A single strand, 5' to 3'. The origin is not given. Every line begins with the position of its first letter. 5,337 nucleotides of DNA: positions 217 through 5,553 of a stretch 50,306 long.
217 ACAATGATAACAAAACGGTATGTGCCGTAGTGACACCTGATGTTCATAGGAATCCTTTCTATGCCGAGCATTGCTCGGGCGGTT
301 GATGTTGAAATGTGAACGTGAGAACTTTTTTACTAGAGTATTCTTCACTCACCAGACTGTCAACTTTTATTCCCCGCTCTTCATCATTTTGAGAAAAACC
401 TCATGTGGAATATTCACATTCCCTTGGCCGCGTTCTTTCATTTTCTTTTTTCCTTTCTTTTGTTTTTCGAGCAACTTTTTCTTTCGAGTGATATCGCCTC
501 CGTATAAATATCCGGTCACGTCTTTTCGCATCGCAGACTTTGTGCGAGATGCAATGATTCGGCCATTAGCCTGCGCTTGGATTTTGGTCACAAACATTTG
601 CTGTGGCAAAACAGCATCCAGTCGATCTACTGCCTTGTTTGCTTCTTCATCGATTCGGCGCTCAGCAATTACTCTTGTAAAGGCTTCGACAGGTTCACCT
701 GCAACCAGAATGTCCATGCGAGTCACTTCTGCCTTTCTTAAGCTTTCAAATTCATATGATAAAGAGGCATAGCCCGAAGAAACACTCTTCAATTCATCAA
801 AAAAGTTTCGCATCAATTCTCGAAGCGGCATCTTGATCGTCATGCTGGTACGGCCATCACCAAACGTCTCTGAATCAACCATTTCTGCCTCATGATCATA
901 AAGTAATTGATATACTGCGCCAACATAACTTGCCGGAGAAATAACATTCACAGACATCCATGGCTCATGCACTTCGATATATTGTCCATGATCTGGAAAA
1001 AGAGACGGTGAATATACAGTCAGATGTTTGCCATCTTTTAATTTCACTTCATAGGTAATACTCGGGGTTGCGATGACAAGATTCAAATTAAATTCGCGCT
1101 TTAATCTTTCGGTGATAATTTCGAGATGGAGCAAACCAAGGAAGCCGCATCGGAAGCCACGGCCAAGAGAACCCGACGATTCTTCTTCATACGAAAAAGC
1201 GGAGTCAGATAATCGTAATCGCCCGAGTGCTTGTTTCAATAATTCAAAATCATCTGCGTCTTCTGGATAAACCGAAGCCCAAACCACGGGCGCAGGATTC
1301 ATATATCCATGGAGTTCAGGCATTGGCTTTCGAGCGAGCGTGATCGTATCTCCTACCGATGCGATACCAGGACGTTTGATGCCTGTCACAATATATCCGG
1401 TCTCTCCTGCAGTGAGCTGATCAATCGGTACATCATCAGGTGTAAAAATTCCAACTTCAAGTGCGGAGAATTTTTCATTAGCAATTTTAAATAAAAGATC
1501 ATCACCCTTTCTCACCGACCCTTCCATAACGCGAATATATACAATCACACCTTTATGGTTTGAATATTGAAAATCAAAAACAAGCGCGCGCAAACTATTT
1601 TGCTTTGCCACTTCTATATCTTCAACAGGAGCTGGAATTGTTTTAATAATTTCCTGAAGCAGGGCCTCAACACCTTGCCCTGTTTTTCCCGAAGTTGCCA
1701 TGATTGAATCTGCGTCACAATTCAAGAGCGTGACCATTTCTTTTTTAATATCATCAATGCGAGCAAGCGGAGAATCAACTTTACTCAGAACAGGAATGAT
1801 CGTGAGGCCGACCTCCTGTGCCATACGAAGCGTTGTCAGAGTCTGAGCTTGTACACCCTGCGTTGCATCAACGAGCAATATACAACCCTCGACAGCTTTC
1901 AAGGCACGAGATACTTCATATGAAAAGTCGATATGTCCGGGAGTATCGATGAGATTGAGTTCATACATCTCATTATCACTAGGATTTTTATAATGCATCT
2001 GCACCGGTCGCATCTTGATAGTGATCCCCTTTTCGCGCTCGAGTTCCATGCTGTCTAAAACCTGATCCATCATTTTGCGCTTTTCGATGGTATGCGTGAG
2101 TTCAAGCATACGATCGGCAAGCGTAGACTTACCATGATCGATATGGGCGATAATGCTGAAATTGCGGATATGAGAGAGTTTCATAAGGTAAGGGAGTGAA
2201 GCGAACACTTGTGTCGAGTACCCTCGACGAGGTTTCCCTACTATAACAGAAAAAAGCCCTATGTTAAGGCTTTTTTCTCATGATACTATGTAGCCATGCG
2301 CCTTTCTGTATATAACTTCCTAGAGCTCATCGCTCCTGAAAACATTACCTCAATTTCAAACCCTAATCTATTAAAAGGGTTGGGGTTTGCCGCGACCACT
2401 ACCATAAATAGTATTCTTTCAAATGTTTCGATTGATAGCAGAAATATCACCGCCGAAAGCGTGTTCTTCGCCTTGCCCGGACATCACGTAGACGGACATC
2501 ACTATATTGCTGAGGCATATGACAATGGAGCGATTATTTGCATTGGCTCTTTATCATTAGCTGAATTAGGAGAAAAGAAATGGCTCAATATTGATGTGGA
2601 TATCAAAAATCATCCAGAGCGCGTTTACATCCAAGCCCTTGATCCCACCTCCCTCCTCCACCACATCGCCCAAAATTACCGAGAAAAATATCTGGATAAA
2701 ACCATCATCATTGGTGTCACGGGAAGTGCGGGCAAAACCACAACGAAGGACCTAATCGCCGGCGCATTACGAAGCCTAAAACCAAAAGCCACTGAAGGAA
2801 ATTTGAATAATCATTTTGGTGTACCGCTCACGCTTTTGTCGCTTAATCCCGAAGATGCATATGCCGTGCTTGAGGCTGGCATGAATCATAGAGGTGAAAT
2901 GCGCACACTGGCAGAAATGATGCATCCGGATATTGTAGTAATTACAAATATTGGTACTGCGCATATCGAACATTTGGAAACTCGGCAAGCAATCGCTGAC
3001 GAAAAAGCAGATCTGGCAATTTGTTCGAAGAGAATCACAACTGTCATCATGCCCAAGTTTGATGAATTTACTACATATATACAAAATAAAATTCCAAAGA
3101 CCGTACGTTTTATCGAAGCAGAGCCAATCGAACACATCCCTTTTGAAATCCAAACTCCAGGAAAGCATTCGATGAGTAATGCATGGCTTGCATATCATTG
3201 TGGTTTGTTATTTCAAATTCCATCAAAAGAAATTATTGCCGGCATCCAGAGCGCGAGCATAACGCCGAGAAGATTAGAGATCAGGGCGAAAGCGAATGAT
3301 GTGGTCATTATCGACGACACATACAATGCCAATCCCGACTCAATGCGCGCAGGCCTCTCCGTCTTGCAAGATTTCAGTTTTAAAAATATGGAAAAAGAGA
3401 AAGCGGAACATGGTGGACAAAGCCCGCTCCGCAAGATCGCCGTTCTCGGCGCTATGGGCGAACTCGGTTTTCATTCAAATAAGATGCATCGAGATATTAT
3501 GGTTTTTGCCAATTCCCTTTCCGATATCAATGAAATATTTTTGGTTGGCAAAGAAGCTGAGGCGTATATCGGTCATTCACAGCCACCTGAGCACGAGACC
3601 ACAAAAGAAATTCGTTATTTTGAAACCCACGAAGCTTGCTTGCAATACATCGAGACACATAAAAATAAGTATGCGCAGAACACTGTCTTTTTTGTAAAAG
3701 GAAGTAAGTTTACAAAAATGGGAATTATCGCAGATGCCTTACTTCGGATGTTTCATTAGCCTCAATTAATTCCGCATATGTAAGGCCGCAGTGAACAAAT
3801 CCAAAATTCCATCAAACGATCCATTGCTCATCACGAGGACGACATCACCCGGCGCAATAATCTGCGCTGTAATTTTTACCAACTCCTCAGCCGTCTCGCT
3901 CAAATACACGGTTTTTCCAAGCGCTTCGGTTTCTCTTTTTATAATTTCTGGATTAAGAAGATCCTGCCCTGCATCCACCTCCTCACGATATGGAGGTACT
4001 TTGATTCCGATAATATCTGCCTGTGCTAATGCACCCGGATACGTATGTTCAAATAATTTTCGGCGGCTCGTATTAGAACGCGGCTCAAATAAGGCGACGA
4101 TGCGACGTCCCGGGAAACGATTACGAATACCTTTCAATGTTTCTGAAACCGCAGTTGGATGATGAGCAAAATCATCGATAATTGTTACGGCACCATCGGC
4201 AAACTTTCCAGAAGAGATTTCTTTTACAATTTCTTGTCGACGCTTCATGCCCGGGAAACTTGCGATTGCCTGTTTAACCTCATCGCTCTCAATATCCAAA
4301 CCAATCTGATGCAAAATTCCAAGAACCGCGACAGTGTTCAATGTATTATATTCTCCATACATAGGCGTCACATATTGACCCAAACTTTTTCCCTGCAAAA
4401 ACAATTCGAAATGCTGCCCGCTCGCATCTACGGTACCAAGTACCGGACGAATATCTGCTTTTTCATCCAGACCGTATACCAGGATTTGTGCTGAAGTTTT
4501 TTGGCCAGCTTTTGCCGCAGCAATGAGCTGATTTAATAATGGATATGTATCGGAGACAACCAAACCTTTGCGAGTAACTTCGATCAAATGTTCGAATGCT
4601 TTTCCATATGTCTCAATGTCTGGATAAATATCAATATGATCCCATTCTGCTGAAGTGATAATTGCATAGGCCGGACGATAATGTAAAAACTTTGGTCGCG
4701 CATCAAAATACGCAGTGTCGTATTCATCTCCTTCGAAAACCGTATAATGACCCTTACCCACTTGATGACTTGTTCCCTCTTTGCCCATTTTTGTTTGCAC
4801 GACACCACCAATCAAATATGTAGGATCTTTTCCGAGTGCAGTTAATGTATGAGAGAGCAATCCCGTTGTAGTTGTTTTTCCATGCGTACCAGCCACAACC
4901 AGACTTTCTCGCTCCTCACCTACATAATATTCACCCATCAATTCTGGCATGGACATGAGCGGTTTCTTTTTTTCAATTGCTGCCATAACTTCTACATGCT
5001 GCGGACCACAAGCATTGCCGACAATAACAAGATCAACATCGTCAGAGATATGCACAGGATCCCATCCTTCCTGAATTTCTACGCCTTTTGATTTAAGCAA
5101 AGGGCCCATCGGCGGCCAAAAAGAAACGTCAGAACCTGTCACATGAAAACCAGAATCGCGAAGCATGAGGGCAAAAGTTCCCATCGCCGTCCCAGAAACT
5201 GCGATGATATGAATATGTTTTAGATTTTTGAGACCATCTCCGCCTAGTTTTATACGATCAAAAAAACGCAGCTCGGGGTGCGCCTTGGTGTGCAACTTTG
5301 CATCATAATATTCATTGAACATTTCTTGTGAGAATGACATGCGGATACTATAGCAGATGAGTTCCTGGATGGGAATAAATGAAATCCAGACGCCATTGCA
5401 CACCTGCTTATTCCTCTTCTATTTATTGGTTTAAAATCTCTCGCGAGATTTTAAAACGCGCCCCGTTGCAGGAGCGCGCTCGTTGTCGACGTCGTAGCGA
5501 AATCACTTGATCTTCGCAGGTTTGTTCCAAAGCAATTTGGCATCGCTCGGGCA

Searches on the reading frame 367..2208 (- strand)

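Call 30: search_protein_families(library=pfam, proteins=[window:367-2208:-], max_evalue=0.001)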
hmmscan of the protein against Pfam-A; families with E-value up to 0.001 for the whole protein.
window:367-2208:- (613 aa): 7 families
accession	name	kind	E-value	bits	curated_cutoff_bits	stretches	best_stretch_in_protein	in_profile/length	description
PF00009.33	GTP_EFTU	-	6.3e-52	176.4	26.5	1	13-192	2-187/188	Elongation factor Tu GTP binding domain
PF06421.17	LepA_C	-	7.4e-33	113.3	29.7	1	502-610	1-107/107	GTP-binding protein LepA C-terminus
PF00679.30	EFG_C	-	7.4e-18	64.8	27.9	1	413-496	2-84/89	Elongation factor G C-terminus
PF03144.31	GTP_EFTU_D2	-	8.5e-08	33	30.3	1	220-290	1-73/73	Elongation factor Tu domain 2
PF14492.12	EFG_III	-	1.2e-07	32.1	27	1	305-379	2-73/75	Elongation Factor G, domain III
PF22042.2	EF-G_D2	-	0.0002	21.9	27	1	206-272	2-67/84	Elongation factor G domain 2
PF01926.29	MMR_HSR1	-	0.0007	20.1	21.9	0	25-141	10-111/113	50S ribosome-binding GTPase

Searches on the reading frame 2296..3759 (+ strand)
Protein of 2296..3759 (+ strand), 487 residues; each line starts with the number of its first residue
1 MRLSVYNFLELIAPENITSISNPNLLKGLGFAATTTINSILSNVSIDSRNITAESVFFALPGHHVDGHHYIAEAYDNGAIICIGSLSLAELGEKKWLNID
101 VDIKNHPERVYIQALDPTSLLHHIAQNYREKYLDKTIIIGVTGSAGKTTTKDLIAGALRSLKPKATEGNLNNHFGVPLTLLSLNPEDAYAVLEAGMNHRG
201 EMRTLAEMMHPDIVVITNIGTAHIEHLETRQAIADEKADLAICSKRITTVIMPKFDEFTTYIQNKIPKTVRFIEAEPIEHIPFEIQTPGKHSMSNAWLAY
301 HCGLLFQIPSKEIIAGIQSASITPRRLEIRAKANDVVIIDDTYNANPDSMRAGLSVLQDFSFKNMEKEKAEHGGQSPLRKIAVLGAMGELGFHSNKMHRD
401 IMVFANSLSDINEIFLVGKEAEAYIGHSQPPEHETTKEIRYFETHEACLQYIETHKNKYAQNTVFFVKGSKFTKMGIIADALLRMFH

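Call 30: search_protein_families(library=pfam, proteins=[window:2296-3759:+], max_evalue=0.001)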
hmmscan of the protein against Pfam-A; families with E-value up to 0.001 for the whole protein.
window:2296-3759:+ (487 aa): 3 families
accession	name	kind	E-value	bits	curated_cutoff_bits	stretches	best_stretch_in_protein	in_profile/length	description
PF08245.18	Mur_ligase_M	-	7.6e-29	101.5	24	1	141-270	1-143/200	Mur ligase middle domain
PF02875.26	Mur_ligase_C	-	8.5e-14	52.9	28.4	1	325-470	1-126/127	Mur ligase, glutamate ligase domain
PF01225.30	Mur_ligase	-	3.5e-09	37.4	21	1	42-86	3-52/95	Mur ligase family, catalytic domain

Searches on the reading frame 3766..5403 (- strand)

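Call 30: search_protein_families(library=pfam, proteins=[window:3766-5403:-], max_evalue=0.001)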
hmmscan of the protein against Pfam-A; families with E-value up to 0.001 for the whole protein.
window:3766-5403:- (545 aa): 3 families
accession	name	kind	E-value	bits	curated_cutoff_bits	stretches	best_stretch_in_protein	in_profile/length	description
PF08245.18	Mur_ligase_M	-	6.8e-19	69.1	24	1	170-363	1-199/200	Mur ligase middle domain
PF02875.26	Mur_ligase_C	-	9e-14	52.8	28.4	1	404-528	10-127/127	Mur ligase, glutamate ligase domain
PF01225.30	Mur_ligase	-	6.6e-11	42.9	21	1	63-158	1-89/95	Mur ligase family, catalytic domain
